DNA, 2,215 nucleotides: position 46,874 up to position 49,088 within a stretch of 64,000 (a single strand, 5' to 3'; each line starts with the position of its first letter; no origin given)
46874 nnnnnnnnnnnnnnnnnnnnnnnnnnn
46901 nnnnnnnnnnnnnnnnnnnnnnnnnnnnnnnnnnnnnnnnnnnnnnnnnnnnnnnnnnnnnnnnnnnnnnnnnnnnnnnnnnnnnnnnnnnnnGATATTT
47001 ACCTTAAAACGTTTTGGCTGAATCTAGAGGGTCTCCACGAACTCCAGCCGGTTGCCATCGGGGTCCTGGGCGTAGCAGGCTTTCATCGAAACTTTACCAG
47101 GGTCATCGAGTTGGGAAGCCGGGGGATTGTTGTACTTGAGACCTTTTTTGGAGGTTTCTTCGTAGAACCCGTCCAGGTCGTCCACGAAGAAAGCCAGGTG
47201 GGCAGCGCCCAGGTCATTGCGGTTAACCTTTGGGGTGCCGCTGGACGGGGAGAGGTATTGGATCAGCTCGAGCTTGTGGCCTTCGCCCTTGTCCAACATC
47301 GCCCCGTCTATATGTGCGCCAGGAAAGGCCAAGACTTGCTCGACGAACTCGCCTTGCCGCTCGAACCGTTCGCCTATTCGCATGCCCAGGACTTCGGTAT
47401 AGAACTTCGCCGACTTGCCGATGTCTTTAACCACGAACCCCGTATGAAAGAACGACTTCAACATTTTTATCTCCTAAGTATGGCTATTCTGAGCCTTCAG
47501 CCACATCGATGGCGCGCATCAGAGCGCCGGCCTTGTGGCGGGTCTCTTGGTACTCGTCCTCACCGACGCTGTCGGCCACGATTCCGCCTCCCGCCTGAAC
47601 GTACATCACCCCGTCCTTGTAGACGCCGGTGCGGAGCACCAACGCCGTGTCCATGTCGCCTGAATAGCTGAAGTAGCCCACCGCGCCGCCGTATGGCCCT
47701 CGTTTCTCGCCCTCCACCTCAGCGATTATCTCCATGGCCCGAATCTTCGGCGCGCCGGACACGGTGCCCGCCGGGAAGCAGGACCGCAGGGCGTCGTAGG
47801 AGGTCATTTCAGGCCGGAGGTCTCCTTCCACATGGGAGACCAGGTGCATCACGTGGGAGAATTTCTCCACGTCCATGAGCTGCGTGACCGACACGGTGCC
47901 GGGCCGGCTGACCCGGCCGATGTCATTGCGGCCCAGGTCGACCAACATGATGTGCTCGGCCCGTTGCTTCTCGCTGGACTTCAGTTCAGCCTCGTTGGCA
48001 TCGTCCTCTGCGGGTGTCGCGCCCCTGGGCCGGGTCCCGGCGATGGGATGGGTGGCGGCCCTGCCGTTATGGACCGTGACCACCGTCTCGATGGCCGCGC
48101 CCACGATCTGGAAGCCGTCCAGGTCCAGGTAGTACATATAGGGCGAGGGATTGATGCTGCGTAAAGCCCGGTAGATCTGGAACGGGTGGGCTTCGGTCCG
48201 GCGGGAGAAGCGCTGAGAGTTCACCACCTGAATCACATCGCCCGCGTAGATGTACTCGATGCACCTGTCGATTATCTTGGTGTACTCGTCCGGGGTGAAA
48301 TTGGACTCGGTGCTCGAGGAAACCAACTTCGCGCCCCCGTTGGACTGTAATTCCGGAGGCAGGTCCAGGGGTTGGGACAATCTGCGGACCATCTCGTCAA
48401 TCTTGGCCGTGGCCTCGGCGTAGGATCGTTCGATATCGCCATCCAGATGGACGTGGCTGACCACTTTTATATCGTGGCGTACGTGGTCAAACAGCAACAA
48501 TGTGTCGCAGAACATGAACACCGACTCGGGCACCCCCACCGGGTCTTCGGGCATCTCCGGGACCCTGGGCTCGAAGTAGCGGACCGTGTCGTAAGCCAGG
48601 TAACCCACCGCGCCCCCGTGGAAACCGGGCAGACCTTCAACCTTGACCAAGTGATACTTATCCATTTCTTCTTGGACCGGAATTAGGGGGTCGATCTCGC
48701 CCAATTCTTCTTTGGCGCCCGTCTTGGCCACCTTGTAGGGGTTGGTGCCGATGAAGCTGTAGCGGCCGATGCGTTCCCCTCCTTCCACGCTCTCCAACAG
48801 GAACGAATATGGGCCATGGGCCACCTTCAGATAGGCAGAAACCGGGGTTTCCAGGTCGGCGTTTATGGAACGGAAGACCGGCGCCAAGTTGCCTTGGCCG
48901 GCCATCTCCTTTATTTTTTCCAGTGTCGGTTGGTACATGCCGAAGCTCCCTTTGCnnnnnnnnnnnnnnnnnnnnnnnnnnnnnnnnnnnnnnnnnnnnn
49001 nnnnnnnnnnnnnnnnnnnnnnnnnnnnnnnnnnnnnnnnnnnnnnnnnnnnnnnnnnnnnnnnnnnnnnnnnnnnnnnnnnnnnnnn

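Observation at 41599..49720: Mosaic trp operon: four kinds of non-trp inserts and no trpA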

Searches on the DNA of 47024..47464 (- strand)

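Call 46: search_rna_families(sources=[L088, L089, L007], threshold=evalue, max_evalue=0.001)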
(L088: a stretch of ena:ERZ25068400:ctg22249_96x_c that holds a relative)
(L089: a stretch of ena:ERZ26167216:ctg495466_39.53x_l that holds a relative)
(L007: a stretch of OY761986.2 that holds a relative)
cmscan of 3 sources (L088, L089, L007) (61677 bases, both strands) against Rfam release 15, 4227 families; matches with E-value up to 0.001: 3.
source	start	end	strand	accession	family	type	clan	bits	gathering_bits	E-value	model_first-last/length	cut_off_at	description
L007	9599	9919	+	RF00230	T-box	Cis-reg; leader;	-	71.9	93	1.2e-13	1-219/219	no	T-box leader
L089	7937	8243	+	RF00230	T-box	Cis-reg; leader;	-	56.4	93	1.2e-09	1-219/219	no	T-box leader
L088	7894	8172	+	RF00230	T-box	Cis-reg; leader;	-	51.6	93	2.2e-08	1-219/219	no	T-box leader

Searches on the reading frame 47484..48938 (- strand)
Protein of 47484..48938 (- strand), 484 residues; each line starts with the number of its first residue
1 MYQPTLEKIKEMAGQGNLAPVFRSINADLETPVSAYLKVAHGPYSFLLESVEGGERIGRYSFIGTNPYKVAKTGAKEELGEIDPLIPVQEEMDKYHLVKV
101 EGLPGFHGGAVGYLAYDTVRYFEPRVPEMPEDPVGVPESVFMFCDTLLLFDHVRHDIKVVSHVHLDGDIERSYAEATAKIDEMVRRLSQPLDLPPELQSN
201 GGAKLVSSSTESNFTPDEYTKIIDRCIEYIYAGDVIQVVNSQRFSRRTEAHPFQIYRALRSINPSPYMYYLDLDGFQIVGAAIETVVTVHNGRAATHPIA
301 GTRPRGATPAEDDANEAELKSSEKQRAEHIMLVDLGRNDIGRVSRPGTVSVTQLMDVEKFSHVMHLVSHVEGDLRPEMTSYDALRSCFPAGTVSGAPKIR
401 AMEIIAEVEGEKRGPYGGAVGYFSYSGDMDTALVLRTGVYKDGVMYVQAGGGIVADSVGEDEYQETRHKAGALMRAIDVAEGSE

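Call 3: search_protein_families(library=pfam, proteins=[window:47484-48938:-])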
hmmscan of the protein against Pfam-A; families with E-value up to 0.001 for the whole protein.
window:47484-48938:- (484 aa): 2 families
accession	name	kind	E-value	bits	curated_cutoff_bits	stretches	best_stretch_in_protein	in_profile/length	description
PF00425.24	Chorismate_bind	-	1.3e-89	300.7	27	1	217-469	3-257/257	chorismate binding enzyme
PF04715.19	Anth_synt_I_N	-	7.8e-33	114.1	23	1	28-157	1-138/140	Anthranilate synthase component I, N terminal region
